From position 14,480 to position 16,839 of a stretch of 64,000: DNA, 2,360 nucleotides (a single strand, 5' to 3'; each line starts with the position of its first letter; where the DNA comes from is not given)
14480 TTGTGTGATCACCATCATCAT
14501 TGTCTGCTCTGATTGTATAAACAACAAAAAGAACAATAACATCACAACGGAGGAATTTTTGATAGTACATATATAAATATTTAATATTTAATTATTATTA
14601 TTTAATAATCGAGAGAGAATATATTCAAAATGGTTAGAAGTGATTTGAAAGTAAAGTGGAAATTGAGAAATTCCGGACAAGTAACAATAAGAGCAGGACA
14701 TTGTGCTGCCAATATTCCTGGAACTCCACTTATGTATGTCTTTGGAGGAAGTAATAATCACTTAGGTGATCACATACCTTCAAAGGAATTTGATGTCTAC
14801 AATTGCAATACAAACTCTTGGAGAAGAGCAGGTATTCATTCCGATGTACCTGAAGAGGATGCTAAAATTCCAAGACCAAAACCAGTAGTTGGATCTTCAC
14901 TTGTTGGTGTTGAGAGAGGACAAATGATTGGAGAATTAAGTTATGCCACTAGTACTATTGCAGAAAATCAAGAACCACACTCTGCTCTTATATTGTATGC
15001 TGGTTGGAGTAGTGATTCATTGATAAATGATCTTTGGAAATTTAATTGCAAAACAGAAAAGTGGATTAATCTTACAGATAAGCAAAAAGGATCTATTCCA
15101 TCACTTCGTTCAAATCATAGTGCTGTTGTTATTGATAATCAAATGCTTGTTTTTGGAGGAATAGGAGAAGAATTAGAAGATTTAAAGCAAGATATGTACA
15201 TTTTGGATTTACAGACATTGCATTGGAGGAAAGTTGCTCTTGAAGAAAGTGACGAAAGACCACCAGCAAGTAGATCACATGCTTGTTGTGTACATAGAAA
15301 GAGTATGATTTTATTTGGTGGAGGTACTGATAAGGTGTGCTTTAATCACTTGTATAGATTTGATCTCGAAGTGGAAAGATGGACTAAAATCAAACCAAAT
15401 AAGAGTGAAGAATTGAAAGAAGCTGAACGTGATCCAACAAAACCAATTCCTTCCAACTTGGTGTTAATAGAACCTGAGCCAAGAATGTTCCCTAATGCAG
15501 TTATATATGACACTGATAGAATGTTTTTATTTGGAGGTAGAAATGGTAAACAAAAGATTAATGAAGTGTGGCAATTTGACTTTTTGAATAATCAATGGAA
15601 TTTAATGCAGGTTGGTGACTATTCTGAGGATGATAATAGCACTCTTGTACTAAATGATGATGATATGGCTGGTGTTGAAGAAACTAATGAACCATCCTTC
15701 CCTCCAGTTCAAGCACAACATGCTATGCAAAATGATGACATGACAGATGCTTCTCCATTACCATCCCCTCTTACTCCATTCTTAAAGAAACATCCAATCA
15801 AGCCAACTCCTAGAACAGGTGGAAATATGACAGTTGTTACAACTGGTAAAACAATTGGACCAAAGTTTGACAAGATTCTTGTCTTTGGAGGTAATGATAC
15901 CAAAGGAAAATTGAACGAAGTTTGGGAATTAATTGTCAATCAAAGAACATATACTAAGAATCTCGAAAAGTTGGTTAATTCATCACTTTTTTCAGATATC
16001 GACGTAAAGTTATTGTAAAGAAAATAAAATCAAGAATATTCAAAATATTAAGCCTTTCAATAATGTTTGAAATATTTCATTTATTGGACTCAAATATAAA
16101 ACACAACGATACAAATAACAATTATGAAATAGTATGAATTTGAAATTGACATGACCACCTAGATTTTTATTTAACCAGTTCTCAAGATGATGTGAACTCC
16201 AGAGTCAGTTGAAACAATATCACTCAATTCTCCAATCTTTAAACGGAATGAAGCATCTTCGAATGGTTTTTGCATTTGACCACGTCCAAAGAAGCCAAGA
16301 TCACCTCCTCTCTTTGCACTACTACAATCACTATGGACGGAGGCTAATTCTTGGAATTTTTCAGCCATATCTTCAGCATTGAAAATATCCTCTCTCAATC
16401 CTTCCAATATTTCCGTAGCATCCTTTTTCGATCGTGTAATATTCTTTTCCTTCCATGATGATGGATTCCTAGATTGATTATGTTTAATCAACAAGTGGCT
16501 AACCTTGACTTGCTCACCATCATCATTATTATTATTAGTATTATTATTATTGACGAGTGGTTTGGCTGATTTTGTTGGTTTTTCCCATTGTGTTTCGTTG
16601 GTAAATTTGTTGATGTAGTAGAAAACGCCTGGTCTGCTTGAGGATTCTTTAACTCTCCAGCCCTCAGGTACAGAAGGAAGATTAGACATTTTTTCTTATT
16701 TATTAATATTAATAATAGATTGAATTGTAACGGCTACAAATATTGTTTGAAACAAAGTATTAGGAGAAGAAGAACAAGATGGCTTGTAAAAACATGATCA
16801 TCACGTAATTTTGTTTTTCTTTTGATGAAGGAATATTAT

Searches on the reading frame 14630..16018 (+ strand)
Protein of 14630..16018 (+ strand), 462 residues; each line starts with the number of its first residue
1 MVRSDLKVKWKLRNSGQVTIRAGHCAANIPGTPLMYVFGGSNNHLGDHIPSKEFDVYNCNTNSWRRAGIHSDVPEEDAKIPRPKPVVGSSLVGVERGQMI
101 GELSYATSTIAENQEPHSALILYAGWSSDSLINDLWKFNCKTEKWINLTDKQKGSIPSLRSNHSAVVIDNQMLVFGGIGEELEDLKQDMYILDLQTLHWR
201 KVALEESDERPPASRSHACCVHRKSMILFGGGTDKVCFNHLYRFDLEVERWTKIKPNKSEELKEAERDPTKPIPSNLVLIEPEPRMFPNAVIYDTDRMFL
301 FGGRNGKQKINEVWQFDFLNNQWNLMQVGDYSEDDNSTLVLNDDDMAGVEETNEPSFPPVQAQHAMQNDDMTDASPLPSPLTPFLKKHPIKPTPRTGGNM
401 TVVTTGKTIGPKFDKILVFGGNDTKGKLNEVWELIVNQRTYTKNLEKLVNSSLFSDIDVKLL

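Call 3: search_protein_families(library=pfam, proteins=[window:14630-16018:+], max_evalue=0.01)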
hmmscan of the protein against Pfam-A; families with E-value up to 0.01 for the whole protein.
window:14630-16018:+ (462 aa): 10 families
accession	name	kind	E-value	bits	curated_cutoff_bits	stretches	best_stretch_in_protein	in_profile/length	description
PF24681.1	Kelch_KLHDC2_KLHL20_DRC7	-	3e-54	184.1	50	3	117-259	62-199/221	KLHDC2/KLHL20/DRC7 Kelch-repeats domain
PF24981.1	Beta-prop_ATRN-LZTR1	-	6.9e-39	134.3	50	4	124-208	5-88/289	Attractin/LZTR1 beta-propeller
PF01344.31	Kelch_1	-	2.7e-36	123.1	20.1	4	160-203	2-43/46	Kelch motif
PF13418.12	Kelch_4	-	7.7e-35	119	21.6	3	160-202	2-44/49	Galactose oxidase, central domain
PF13415.12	Kelch_3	-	1.4e-32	111.6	22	3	170-222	2-48/48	Galactose oxidase, central domain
PF13854.13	Kelch_HCF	-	2e-23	83.6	113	2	105-178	188-258/345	Host cell factor, Kelch-repeats domain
PF07646.21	Kelch_2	-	8.4e-19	66.9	21.3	1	160-203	2-45/48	Kelch motif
PF13964.12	Kelch_6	-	3e-18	65.6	25.3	0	36-67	15-43/50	Kelch motif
PF25210.1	Kelch_FKB95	-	1e-08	35.6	70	1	128-231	53-149/268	FKB95, Kelch-repeats domain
PF24996.1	NANM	-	1e-07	31.6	45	1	142-242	40-134/350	N-acetylneuraminate epimerase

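Call 28: find_encoding_contigs(protein=window:14630-16018:+, flank=10000, max_places=3)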
Protein window:14630-16018:+ (462 aa): no gene with exactly this product is on record in the collection.

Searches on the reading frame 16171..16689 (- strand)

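Call 3: search_protein_families(library=pfam, proteins=[window:16171-16689:-], max_evalue=0.01)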
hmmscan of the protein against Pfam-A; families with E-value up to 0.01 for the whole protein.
window:16171-16689:- (172 aa): 3 families
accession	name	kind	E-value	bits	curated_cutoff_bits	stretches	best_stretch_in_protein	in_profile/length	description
PF13616.12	Rotamase_3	-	4.6e-22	79.2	22.5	1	53-168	8-110/116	PPIC-type PPIASE domain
PF00639.27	Rotamase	-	3.2e-21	76.5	21.7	1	65-170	1-95/97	PPIC-type PPIASE domain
PF00397.32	WW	-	3.9e-08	33.6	26.9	1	8-38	2-31/31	WW domain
